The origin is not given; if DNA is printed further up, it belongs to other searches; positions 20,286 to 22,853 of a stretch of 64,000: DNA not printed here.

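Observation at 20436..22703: SF2 helicase with four novel C-terminal tandem KGW repeats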

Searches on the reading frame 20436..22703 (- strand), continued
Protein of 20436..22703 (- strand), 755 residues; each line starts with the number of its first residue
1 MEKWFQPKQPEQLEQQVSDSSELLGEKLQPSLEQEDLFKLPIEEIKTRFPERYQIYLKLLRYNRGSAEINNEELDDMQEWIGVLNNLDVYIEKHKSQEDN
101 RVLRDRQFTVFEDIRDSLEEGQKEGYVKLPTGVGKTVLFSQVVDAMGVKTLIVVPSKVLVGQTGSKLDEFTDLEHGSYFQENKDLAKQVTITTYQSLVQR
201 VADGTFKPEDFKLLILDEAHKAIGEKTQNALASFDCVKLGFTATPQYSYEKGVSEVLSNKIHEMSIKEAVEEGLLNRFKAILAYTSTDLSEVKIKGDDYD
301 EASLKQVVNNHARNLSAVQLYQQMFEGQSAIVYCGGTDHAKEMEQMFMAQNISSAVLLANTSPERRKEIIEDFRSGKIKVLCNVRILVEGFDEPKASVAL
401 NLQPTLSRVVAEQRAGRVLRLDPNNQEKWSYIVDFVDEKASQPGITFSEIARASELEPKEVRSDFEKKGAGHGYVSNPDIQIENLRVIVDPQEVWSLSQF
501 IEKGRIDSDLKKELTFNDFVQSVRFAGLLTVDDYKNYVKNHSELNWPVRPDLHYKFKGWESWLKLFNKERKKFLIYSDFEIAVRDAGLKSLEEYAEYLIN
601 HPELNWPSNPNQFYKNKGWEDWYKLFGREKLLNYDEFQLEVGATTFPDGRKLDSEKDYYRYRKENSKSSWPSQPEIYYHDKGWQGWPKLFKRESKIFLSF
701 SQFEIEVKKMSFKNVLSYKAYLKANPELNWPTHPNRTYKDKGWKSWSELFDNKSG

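Call 76: search_protein_families(library=pfam, proteins=[P0023, P0029, P0033, P0044, P0047, P0054, P0071, P0089, P0096, P0115], max_evalue=0.001)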
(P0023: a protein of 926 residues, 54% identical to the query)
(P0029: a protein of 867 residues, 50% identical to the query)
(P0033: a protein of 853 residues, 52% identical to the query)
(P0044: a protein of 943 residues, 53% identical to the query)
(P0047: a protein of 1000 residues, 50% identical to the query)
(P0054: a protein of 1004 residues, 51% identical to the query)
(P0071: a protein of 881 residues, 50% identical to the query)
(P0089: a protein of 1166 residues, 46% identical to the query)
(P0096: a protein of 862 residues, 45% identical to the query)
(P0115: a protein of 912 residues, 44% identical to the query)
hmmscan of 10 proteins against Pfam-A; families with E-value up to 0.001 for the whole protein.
P0023 (926 aa): 4 families
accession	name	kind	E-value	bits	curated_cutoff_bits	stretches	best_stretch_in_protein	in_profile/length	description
PF04851.21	ResIII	-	1e-23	84.5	22.5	1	78-222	3-163/164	Type III restriction enzyme, res subunit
PF00271.37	Helicase_C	-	1.3e-13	51.6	23.5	1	299-397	11-109/110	Helicase conserved C-terminal domain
PF00270.35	DEAD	-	1.7e-10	41.3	26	1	99-222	15-161/167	DEAD/DEAH box helicase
PF18766.7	SWI2_SNF2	-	3e-06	27.5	26.7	1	83-266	2-200/221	SWI2/SNF2 ATPase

P0029 (867 aa): 6 families
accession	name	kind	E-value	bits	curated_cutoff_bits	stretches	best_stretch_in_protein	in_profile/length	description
PF04851.21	ResIII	-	4.1e-24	85.8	22.5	1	101-244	4-163/164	Type III restriction enzyme, res subunit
PF00271.37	Helicase_C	-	4.3e-17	62.8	23.5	1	323-419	13-109/110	Helicase conserved C-terminal domain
PF00270.35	DEAD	-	6.8e-12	45.9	26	1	118-247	13-163/167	DEAD/DEAH box helicase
PF15088.11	NADH_dh_m_C1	-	7.5e-06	25.8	27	0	622-642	3-23/49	NADH dehydrogenase [ubiquinone] 1 subunit C1, mitochondrial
PF18766.7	SWI2_SNF2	-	1.5e-05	25.2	26.7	1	105-278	2-190/221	SWI2/SNF2 ATPase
PF16203.11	ERCC3_RAD25_C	-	0.00012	21.9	27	1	350-422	80-154/248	ERCC3/RAD25/XPB C-terminal helicase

P0033 (853 aa): 4 families
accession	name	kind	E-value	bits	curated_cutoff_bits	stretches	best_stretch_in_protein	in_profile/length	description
PF04851.21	ResIII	-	7.6e-25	88.2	22.5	1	97-240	4-163/164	Type III restriction enzyme, res subunit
PF00271.37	Helicase_C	-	6.4e-13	49.4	23.5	1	320-416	13-109/110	Helicase conserved C-terminal domain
PF00270.35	DEAD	-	1.2e-11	45.1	26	1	103-243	6-163/167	DEAD/DEAH box helicase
PF18766.7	SWI2_SNF2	-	2.8e-05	24.3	26.7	1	107-297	8-213/221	SWI2/SNF2 ATPase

P0044 (943 aa): 5 families
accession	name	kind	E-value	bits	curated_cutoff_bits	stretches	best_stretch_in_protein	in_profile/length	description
PF04851.21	ResIII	-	1.8e-24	86.9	22.5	1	102-245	4-163/164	Type III restriction enzyme, res subunit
PF00270.35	DEAD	-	4.9e-14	52.9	26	1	119-245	13-161/167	DEAD/DEAH box helicase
PF00271.37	Helicase_C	-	1.9e-09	38.2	23.5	1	323-428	12-109/110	Helicase conserved C-terminal domain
PF18766.7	SWI2_SNF2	-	3.1e-05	24.2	26.7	1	106-276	2-187/221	SWI2/SNF2 ATPase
PF07652.20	Flavi_DEAD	-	0.00024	21.5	21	1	126-219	9-105/148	Flavivirus DEAD domain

P0047 (1000 aa): 5 families
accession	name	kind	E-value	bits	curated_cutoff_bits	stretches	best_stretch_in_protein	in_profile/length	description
PF04851.21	ResIII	-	3.6e-22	79.5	22.5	1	105-246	6-163/164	Type III restriction enzyme, res subunit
PF00271.37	Helicase_C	-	6.3e-11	42.9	23.5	1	324-426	11-109/110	Helicase conserved C-terminal domain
PF00270.35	DEAD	-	6.6e-09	36.1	26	1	124-249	16-163/167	DEAD/DEAH box helicase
PF18766.7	SWI2_SNF2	-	8.8e-05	22.7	26.7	1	204-298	112-203/221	SWI2/SNF2 ATPase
PF06290.16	PsiB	-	0.00031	20.9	25.2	0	726-758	35-67/139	Plasmid SOS inhibition protein (PsiB)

P0054 (1004 aa): 4 families
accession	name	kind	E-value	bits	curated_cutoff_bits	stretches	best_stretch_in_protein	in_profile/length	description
PF04851.21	ResIII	-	6.8e-25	88.3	22.5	1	112-252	7-163/164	Type III restriction enzyme, res subunit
PF00271.37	Helicase_C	-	1e-11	45.5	23.5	1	331-432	12-109/110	Helicase conserved C-terminal domain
PF00270.35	DEAD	-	1.4e-10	41.6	26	1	132-257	18-165/167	DEAD/DEAH box helicase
PF18766.7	SWI2_SNF2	-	6e-06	26.5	26.7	1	122-306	11-204/221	SWI2/SNF2 ATPase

P0071 (881 aa): 4 families
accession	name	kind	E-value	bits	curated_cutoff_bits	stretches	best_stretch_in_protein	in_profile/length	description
PF04851.21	ResIII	-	4e-25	89.1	22.5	1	100-245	3-163/164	Type III restriction enzyme, res subunit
PF00271.37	Helicase_C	-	8.3e-12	45.8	23.5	1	325-423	13-109/110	Helicase conserved C-terminal domain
PF00270.35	DEAD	-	2e-10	41.1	26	1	124-248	18-163/167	DEAD/DEAH box helicase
PF18766.7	SWI2_SNF2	-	1.2e-08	35.3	26.7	1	119-292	17-203/221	SWI2/SNF2 ATPase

P0089 (1166 aa): 5 families
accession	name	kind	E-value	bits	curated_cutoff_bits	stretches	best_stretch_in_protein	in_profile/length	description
PF04851.21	ResIII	-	3.8e-25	89.2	22.5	1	106-252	3-163/164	Type III restriction enzyme, res subunit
PF00270.35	DEAD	-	4.2e-14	53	26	1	130-252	18-161/167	DEAD/DEAH box helicase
PF00271.37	Helicase_C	-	6.9e-12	46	23.5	1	325-428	7-109/110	Helicase conserved C-terminal domain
PF18766.7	SWI2_SNF2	-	5.3e-08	33.2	26.7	1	128-297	20-201/221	SWI2/SNF2 ATPase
PF09848.15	SLFN-g3_helicase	-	0.00098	18.9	24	0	135-242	10-106/354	Schlafen group 3, DNA/RNA helicase domain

P0096 (862 aa): 4 families
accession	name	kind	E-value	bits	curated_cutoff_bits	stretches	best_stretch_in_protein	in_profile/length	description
PF04851.21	ResIII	-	1.8e-25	90.2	22.5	1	101-247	3-163/164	Type III restriction enzyme, res subunit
PF00270.35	DEAD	-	1.8e-13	51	26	1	122-249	15-162/167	DEAD/DEAH box helicase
PF00271.37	Helicase_C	-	3.9e-12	46.8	23.5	1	330-422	17-109/110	Helicase conserved C-terminal domain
PF18766.7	SWI2_SNF2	-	5.1e-09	36.6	26.7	1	119-273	16-182/221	SWI2/SNF2 ATPase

P0115 (912 aa): 4 families
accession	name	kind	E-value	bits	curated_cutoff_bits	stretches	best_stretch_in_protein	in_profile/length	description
PF04851.21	ResIII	-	2.2e-22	80.2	22.5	1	104-248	4-163/164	Type III restriction enzyme, res subunit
PF00271.37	Helicase_C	-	3.3e-14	53.5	23.5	1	326-425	11-110/110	Helicase conserved C-terminal domain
PF00270.35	DEAD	-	1.1e-12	48.5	26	1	124-253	15-165/167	DEAD/DEAH box helicase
PF18766.7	SWI2_SNF2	-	3.2e-09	37.2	26.7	1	120-283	15-191/221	SWI2/SNF2 ATPase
